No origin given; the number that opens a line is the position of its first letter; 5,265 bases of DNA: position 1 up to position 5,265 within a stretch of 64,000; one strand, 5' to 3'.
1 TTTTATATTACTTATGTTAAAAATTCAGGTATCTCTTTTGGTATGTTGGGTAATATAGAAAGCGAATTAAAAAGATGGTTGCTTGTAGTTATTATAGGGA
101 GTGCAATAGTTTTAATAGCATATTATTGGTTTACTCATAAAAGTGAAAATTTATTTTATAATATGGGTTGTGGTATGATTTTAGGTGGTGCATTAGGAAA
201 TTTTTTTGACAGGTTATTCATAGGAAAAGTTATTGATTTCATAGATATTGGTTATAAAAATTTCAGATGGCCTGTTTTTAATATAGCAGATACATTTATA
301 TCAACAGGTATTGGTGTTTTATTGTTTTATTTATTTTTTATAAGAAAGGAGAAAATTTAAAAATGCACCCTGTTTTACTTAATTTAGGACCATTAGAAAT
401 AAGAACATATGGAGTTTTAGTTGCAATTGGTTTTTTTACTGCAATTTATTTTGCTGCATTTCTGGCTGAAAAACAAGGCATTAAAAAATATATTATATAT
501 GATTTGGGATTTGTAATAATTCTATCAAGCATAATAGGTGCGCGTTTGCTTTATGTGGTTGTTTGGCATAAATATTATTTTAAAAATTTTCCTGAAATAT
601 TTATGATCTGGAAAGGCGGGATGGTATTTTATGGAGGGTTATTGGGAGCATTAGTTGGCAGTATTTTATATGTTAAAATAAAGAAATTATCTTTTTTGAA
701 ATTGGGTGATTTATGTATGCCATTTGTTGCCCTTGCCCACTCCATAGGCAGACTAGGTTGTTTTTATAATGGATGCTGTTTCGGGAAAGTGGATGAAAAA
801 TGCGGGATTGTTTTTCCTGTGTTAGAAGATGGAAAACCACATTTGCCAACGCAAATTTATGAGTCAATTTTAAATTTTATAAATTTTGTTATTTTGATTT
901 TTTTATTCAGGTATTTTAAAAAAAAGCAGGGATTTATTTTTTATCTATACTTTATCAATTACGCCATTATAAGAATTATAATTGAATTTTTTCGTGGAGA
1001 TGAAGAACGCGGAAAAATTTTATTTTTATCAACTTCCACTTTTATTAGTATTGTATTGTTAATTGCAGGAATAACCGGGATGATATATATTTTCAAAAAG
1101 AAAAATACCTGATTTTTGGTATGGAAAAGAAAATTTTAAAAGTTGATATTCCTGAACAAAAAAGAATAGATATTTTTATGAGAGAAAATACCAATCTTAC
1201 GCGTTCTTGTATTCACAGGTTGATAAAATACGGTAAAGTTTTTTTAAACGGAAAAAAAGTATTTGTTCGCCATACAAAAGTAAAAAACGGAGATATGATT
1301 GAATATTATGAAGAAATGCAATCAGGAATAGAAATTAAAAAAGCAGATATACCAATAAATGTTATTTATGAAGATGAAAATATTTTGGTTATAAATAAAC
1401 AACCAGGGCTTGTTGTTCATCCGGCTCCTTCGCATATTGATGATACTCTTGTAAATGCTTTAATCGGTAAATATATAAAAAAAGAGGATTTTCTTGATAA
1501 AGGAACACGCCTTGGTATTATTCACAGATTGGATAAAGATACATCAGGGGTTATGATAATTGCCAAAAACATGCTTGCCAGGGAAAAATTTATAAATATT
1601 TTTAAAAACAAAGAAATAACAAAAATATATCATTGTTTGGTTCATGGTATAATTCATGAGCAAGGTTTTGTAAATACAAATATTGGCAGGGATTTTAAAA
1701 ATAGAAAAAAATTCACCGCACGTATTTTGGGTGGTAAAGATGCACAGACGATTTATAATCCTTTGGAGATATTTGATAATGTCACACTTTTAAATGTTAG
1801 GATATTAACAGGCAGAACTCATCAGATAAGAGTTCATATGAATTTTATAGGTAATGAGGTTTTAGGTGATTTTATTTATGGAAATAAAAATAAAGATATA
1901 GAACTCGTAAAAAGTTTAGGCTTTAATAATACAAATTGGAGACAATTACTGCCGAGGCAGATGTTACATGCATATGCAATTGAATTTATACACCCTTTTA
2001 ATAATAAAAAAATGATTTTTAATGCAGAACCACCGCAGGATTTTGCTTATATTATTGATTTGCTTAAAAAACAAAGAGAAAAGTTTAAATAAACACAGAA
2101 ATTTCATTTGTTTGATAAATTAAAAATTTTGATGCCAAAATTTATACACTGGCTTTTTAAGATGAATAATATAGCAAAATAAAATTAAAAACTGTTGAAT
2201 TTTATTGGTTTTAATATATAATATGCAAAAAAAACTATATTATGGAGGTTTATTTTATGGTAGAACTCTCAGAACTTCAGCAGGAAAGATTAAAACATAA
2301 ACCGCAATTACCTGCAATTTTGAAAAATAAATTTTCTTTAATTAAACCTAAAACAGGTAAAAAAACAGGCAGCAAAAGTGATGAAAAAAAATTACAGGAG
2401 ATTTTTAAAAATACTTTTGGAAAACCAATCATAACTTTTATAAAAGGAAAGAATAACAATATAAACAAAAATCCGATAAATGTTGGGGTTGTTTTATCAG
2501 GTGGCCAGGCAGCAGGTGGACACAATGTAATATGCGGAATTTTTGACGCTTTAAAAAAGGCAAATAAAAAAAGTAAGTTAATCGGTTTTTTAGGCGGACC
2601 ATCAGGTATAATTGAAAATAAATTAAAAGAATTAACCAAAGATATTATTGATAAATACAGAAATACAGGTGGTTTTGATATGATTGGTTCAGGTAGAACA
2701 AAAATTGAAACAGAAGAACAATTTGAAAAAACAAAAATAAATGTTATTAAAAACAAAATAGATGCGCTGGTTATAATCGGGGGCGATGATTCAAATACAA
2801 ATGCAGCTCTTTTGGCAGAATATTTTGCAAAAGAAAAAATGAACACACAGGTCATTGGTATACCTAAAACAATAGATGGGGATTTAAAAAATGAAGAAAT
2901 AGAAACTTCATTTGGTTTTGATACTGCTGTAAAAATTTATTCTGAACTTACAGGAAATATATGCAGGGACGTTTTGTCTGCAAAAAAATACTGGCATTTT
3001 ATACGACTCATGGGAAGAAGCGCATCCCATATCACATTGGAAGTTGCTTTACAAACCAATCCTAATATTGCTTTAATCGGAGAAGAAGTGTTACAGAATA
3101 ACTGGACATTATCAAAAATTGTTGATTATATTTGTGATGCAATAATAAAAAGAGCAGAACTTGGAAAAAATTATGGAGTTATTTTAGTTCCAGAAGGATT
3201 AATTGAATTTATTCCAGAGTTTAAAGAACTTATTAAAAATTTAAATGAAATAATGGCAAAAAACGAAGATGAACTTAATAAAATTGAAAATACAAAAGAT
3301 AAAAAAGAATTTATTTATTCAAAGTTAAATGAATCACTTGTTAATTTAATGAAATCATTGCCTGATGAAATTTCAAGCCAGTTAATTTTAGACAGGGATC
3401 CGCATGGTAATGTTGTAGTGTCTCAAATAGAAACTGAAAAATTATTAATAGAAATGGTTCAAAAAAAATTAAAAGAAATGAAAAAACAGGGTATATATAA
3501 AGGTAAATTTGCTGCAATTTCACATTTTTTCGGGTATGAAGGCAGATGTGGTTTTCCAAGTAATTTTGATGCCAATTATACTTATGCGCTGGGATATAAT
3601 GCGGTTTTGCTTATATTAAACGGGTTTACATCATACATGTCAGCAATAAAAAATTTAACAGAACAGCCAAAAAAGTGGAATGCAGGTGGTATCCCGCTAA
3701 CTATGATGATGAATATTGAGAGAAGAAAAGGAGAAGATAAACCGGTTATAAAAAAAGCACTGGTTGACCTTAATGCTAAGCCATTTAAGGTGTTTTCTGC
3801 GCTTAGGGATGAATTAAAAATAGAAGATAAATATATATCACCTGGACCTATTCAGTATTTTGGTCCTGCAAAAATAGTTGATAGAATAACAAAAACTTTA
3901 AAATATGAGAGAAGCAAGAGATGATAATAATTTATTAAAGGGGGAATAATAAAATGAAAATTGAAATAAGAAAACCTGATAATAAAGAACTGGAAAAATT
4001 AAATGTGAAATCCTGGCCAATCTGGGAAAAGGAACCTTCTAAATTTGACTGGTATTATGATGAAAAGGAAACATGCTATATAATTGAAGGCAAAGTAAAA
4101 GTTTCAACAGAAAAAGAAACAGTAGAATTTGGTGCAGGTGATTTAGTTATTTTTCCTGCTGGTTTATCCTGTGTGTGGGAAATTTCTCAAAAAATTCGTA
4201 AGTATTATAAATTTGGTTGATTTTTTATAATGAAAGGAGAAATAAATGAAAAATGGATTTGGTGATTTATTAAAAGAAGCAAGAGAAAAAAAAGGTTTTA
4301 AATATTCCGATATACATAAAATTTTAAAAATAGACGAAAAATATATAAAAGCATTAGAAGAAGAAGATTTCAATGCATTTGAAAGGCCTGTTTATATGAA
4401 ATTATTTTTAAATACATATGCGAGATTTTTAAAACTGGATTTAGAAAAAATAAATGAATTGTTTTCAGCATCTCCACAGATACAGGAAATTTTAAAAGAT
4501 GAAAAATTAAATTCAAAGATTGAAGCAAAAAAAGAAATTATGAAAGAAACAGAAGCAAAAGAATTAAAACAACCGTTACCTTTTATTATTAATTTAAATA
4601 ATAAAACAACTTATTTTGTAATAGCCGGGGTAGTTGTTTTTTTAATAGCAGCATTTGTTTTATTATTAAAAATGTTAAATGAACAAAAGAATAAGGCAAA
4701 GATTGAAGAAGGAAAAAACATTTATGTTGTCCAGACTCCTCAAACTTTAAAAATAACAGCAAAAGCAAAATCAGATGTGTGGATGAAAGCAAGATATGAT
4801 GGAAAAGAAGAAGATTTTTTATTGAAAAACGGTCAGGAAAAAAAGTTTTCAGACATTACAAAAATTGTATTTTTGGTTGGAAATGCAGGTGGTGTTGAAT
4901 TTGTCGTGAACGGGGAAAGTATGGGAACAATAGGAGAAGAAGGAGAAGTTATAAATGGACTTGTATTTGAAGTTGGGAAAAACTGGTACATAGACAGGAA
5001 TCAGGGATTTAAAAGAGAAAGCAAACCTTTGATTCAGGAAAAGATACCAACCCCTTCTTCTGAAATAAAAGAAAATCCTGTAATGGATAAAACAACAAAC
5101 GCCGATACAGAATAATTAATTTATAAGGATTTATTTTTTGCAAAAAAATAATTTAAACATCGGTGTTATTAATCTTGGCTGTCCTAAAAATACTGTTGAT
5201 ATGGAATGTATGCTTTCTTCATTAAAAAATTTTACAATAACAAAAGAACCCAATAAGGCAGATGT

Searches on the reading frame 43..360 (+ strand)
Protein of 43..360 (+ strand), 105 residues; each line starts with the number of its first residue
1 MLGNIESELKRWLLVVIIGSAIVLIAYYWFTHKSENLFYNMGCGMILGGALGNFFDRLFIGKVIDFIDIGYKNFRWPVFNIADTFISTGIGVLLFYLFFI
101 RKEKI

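Call 43: search_protein_families(library=pfam, proteins=[window:43-360:+], max_evalue=0.01)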
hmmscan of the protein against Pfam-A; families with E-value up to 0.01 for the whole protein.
window:43-360:+ (105 aa): 1 family
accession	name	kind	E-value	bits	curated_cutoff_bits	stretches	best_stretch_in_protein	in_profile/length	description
PF01252.23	Peptidase_A8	-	9.3e-27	94.4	25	1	5-99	48-142/142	Signal peptidase (SPase) II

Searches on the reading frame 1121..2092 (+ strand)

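Call 84: search_protein_families(library=pfam, proteins=[window:1121-2092:+], max_evalue=0.01)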
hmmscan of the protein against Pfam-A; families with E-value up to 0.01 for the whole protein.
window:1121-2092:+ (323 aa): 3 families
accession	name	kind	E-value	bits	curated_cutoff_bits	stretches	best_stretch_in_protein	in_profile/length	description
PF00849.27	PseudoU_synth_2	-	1.6e-33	116.5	26.8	1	87-241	1-151/152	RNA pseudouridylate synthase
PF01479.30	S4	-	0.00076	19.6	22.8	1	15-60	2-48/48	S4 domain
PF25818.1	MTRES1_C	-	0.00094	20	27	1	14-62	10-58/103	Mitochondrial transcription rescue factor 1, C-terminal domain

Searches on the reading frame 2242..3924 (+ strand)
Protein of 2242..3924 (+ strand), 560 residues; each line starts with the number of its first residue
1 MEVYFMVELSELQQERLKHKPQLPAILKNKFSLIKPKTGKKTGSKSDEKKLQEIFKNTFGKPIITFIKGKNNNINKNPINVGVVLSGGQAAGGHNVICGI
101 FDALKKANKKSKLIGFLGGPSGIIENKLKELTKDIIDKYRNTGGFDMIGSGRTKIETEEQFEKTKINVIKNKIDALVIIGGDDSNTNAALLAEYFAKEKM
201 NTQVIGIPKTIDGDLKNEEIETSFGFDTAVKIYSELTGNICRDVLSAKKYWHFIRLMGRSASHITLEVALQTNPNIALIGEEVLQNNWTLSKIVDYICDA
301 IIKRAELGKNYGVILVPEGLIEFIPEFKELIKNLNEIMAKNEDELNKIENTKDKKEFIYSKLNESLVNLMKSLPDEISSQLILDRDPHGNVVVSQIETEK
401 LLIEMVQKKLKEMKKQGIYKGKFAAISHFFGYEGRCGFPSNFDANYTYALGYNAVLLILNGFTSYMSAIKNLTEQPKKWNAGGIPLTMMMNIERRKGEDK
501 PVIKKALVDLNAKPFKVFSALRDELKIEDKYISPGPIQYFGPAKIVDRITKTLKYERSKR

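Call 43: search_protein_families(library=pfam, proteins=[window:2242-3924:+], max_evalue=0.01)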
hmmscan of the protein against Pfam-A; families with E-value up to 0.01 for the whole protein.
window:2242-3924:+ (560 aa): 2 families
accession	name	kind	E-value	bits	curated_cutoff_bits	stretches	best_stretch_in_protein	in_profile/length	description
PF00365.25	PFK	-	4.2e-40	138.3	30.9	1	80-456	1-275/277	Phosphofructokinase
PF13988.11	DUF4225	-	0.0027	17.6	25.9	0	49-101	12-64/165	Protein of unknown function (DUF4225)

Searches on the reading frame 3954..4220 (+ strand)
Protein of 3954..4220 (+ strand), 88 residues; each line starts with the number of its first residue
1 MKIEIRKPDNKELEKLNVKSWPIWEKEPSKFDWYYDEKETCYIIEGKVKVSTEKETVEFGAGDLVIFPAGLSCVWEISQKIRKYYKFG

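Call 43: search_protein_families(library=pfam, proteins=[window:3954-4220:+], max_evalue=0.01)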
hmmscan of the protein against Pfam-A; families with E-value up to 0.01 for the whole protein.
window:3954-4220:+ (88 aa): 5 families
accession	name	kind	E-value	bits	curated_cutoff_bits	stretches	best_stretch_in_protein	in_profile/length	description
PF05899.18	Cupin_3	-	2.5e-28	98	23.5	1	14-85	2-74/74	EutQ-like cupin domain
PF07883.17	Cupin_2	-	3.7e-07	30.2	27.2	1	37-70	19-51/70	Cupin domain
PF06249.18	EutQ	-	8.5e-07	29.3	21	1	24-85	82-143/152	Ethanolamine utilisation protein EutQ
PF22200.2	ExsA_N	-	0.0044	17.8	27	1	41-79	4-42/136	ExsA N-terminal regulatory domain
PF21621.3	MPI_cupin_dom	-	0.0082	16.5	27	1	40-72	32-64/79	Mannose-6-phosphate isomerase, cupin domain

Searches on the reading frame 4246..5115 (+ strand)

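Call 43: search_protein_families(library=pfam, proteins=[window:4246-5115:+], max_evalue=0.01)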
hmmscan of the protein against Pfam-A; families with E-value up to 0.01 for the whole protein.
window:4246-5115:+ (289 aa): 3 families
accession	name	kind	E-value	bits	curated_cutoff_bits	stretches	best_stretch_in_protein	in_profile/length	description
PF13413.12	HTH_25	-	6.6e-18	64.7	24.6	1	8-68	1-61/62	Helix-turn-helix domain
PF13464.11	RodZ_C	-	2e-08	34.5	23.9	1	173-235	3-68/72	RodZ C-terminal domain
PF12844.13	HTH_19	-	1.9e-06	28.1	30.2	1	6-68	1-57/64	Helix-turn-helix domain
